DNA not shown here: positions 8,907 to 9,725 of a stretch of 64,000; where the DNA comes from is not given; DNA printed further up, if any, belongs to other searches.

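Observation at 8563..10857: Tightly packed three-gene operon: LLM flavin oxidoreductase, PaREP1/HEPN-like protein, candidate seleno-redoxin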

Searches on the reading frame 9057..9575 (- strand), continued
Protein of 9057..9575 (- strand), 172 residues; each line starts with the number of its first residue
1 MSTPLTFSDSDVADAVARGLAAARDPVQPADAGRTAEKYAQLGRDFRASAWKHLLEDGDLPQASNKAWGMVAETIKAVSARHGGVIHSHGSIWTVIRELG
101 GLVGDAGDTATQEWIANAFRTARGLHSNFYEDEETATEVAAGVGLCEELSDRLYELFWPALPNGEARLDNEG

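Call 26: fold_search(model_id=the predicted structure, library=pdb)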
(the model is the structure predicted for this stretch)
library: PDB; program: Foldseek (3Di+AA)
matches with E <= 10: 374; with E <= 0.001: 0
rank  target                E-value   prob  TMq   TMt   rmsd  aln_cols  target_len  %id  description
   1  2hsb                  1.6e-02  1.00  0.52  0.69   3.7       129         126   13  Crystal structure of a hepn domain containing protein (af_0298) from archaeoglobus fulgidus at 1.95 A resolution (released 2006-08-15)
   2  1ufb_A                3.2e-02  1.00  0.53  0.70   3.6       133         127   17  Crystal structure of TT1696 from Thermus thermophilus HB8 (released 2003-11-28)
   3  2q00_A                3.9e-02  1.00  0.47  0.65   4.3       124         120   18  Crystal structure of the P95883_SULSO protein from Sulfolobus solfataricus. NESG target SsR10. (released 2007-05-29)
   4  4nqf_A                4.7e-02  1.00  0.47  0.54   6.3       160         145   14  Crystal structure of HEPN domain protein (released 2014-03-26)
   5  4nqf_B                7.6e-02  1.00  0.47  0.52   6.3       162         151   13  Crystal structure of HEPN domain protein (released 2014-03-26)
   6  3o10_A                2.5e-01  0.99  0.50  0.60   4.3       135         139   12  Crystal structure of the HEPN domain from human sacsin (released 2011-03-30)
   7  1wol                  3.2e-01  0.99  0.48  0.65   4.2       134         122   12  Crystal Structure of ST0689, an archaeal HEPN homologue (released 2005-11-22)
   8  3o10_D                3.6e-01  1.00  0.56  0.69   3.0       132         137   10  Crystal structure of the HEPN domain from human sacsin (released 2011-03-30)
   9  3o10_C                4.3e-01  1.00  0.54  0.66   3.6       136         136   10  Crystal structure of the HEPN domain from human sacsin (released 2011-03-30)
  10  8ucj_c                5.2e-01  0.47  0.35  0.25  11.0       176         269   10  CryoEM structure of Komagataella pastoris Cytochrome c oxidase (11 subunits) in complex with human VMAT2 (released 2024-10-09)
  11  6i2z_B                5.2e-01  0.13  0.19  0.21  13.7       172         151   16  Isolated globin domain of the Bordetella pertussis globin-coupled sensor (released 2019-10-16)
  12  9fks_i                5.5e-01  0.84  0.41  0.28  10.2       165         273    8  Respiratory supercomplex CIII2-CIV2 from alphaproteobacterium (released 2025-12-17)
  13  6y06_MODEL_1_A        6.4e-01  0.66  0.34  0.45   7.7       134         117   12  Moevan: a designed granulopoietic protein by topological rescaffolding (released 2020-03-18)
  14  4dzu_A                6.4e-01  0.66  0.40  0.38   8.5       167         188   10  Complex of 3-alpha bound to gp41-5 (released 2012-05-02)
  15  1orj_B                7.7e-01  0.54  0.30  0.46   7.5       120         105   12  FLAGELLAR EXPORT CHAPERONE (released 2003-09-16)
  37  7ae9_A                1.6e+00  0.41  0.39  0.45   6.4       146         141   14  Crystal structure of mono-AMPylated HEPN(R46E) toxin in complex with MNT antitoxin (released 2020-12-30)
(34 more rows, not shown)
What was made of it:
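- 9057..9575 (-): PaREP1/HEPN-family protein, 172 aa, six predicted helices. It has invariant DLPQAS-KAWG, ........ and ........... motifs and an invariant Cys146. The disordered C-terminal tail carries the redoxin's ribosome-binding site. Best PDB fold matches are HEPN proteins 2hsb, 1ufb, 2q00 and 4nqf (call 26).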

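Call 42: search_protein_families(library=pfam, proteins=[L040:2944-4056:+, L040:4202-4990:+, L040:4917-5741:-, L040:5986-6495:+, L040:6567-7754:+, L040:7804-8745:-, L040:8621-9700:+, L053:10635-11993:-, L053:7191-7664:+, L053:3658-3993:+], max_evalue=0.001)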
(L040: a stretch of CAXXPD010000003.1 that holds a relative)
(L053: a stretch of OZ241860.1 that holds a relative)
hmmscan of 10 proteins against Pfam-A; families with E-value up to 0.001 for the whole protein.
L040:2944-4056:+ (370 aa): 4 families
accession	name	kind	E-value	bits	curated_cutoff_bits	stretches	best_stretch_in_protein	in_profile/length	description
PF13519.12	VWA_2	-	8e-15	55.8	27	1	246-350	1-106/107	von Willebrand factor type A domain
PF12450.13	vWF_A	-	1.1e-14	54.6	25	1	142-221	6-87/94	von Willebrand factor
PF00092.34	VWA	-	1.2e-11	45.6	23.8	1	246-355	2-118/174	von Willebrand factor type A domain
PF05762.20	VWA_CoxE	-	1.8e-05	24.7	26.4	1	240-351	53-160/222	VWA domain containing CoxE-like protein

L040:4202-4990:+ (262 aa): 0 families

L040:4917-5741:- (274 aa): 2 families
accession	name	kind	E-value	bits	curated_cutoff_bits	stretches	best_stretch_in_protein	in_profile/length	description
PF00378.25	ECH_1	-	2e-54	185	27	1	14-274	3-251/251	Enoyl-CoA hydratase/isomerase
PF16113.10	ECH_2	-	2.9e-39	135.9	27.2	1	18-206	2-181/335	Enoyl-CoA hydratase/isomerase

L040:5986-6495:+ (169 aa): 1 family
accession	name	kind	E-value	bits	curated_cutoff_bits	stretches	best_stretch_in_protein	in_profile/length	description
PF05942.16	PaREP1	-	6.7e-10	39.3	24.4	1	60-146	17-106/115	Archaeal PaREP1/PaREP8 family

L040:6567-7754:+ (395 aa): 1 family
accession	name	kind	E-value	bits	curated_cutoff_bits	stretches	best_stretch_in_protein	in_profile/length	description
PF00291.31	PALP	-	9.3e-72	242.3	35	1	76-381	1-295/295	Pyridoxal-phosphate dependent enzyme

L040:7804-8745:- (313 aa): 1 family
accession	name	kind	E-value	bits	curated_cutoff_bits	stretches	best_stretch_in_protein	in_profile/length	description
PF00459.30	Inositol_P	-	6.2e-47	160.8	27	1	11-257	4-254/271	Inositol monophosphatase family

L040:8621-9700:+ (359 aa): 5 families
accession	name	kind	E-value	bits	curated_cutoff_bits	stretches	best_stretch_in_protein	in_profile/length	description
PF13561.12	adh_short_C2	-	7.9e-47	160.2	27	1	110-354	1-235/236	Enoyl-(Acyl carrier protein) reductase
PF00106.31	adh_short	-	3.1e-43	148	26.6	1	104-297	1-193/195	short chain dehydrogenase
PF23441.1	SDR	-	3.7e-09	36.8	27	1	102-354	7-255/258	SDR-like rossmann domain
PF08659.16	KR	-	1.1e-06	29.1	22.6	1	107-206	4-106/180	KR domain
PF02882.25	THF_DHG_CYH_C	-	0.00016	21.5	27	1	83-144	12-77/160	Tetrahydrofolate dehydrogenase/cyclohydrolase, NAD(P)-binding domain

L053:10635-11993:- (452 aa): 0 families

L053:7191-7664:+ (157 aa): 0 families

L053:3658-3993:+ (111 aa): 0 families

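Call 56: search_protein_families(library=padloc, proteins=[window:9057-9575:-, L053:5968-6480:+, L053:10635-11993:-, L053:7191-7664:+, L040:5986-6495:+, L053:4253-4984:+], max_evalue=0.1)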
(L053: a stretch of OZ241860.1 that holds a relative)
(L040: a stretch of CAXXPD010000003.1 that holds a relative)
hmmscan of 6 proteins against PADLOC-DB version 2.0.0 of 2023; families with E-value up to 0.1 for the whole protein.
window:9057-9575:- (172 aa): 1 family
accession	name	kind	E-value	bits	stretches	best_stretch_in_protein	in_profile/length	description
PDLC03180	Specificity_I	-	0.05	10.5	1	41-104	54-113/406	Type I specificity subunit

L053:5968-6480:+ (170 aa): 0 families

L053:10635-11993:- (452 aa): 0 families

L053:7191-7664:+ (157 aa): 0 families

L040:5986-6495:+ (169 aa): 0 families

L053:4253-4984:+ (243 aa): 0 families
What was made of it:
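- Tried and rejected: PADLOC defence models: no credible hit for PaREP1 or for array neighbours (call 56).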

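Call 57: search_protein_families(library=pfam, alignment_id=A1, max_evalue=0.01)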
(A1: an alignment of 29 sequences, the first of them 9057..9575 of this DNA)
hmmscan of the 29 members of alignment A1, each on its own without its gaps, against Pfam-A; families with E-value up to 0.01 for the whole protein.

A. member 1, window:9057-9575:- (172 aa): 1 family
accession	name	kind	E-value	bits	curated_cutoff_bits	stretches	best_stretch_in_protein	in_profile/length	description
PF05942.16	PaREP1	-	4.8e-11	43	24.4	1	52-140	14-105/115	Archaeal PaREP1/PaREP8 family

B. families by the number of members that match (of 29 scanned): 1 family
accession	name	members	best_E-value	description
PF05942.16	PaREP1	29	8.7e-13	Archaeal PaREP1/PaREP8 family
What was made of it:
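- On PaREP1/PaREP8 (PF05942): All 29 aligned homologues match PF05942 and nothing else (call 57).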

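Call 64: search_protein_representatives(alignment_id=A1)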
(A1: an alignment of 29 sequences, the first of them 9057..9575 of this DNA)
Query: 29 sequences, 160 profile positions. Proteins with E-value up to 0.001 (for the whole library): 492; up to 1e-10: 68; up to 1e-30: 13. The best 150 are listed.
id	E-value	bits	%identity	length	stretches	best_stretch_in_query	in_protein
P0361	3.5e-90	316.6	-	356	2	3-158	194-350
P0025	2.7e-86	303.9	-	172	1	3-158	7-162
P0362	3.2e-47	176.9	-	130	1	3-128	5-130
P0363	1.1e-45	171.9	-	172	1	2-157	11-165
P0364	5.6e-42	159.9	-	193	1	26-156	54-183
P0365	1.6e-41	158.4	-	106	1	56-159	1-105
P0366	2.7e-37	144.6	-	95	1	66-159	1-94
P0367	4.4e-37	143.9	-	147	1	39-130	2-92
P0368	8.4e-37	143.0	-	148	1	3-131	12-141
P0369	3.2e-33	131.4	-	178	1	57-157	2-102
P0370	1.5e-32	129.2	-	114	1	1-88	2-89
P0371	3.9e-31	124.6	-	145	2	74-159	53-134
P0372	7.1e-31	123.8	-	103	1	3-87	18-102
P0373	1.2e-30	123.0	-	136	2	68-150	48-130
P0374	1.2e-29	119.8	-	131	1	3-86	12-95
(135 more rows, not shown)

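Call 72: search_protein_families(library=ncbifam, proteins=[L040:6567-7754:+], max_evalue=1e-10)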
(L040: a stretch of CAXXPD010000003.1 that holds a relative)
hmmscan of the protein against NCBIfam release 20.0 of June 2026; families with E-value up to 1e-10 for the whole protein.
L040:6567-7754:+ (395 aa): 21 families
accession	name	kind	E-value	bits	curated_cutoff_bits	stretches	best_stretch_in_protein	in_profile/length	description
NF006050.0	PRK08197.1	equivalog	2.4e-162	540.4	303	1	4-390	3-388/406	threonine synthase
NF004170.0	PRK05638.1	equivalog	1.8e-59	201.4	421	1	10-386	2-358/442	threonine synthase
TIGR00260.1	thrC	equivalog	2.6e-44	151.8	167.1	1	60-384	1-336/340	threonine synthase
NF006205.0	PRK08329.1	equivalog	2.5e-40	138.6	358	1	10-386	2-346/347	threonine synthase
NF004996.0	PRK06381.1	equivalog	8.4e-39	133.4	266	1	81-381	14-316/319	threonine synthase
NF005035.0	PRK06450.1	equivalog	4.9e-36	124.2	301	1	30-385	23-336/338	threonine synthase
TIGR03844.1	cysteate_syn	equivalog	3.6e-27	95.2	324.9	1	10-386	3-382/398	cysteate synthase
NF006094.0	PRK08246.1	subfamily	3.4e-21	75.9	331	1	83-361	24-283/310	serine/threonine dehydratase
TIGR01127.1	ilvA_1Cterm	equivalog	1.1e-20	74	378.75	1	83-359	1-264/380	threonine ammonia-lyase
NF006390.0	PRK08639.1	equivalog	2.4e-19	69.6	421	1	83-382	26-313/418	threonine ammonia-lyase IlvA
NF045641.2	BHydaspDhtseBhcB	equivalog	5.8e-18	65.1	550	1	83-378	21-299/312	beta-hydroxyaspartate dehydratase BhcB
TIGR01124.1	ilvA_2Cterm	equivalog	4.6e-17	61.8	411.3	1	83-384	18-306/499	threonine ammonia-lyase, biosynthetic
NF005292.0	PRK06815.1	equivalog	1.3e-15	57.3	371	1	83-254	22-191/320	threonine/serine dehydratase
NF006389.0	PRK08638.1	equivalog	2.1e-15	56.5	453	1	83-358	28-290/333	bifunctional threonine ammonia-lyase/L-serine ammonia-lyase TdcB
NF005600.0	PRK07334.1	equivalog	1.1e-14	53.8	496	1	83-360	29-291/408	threonine ammonia-lyase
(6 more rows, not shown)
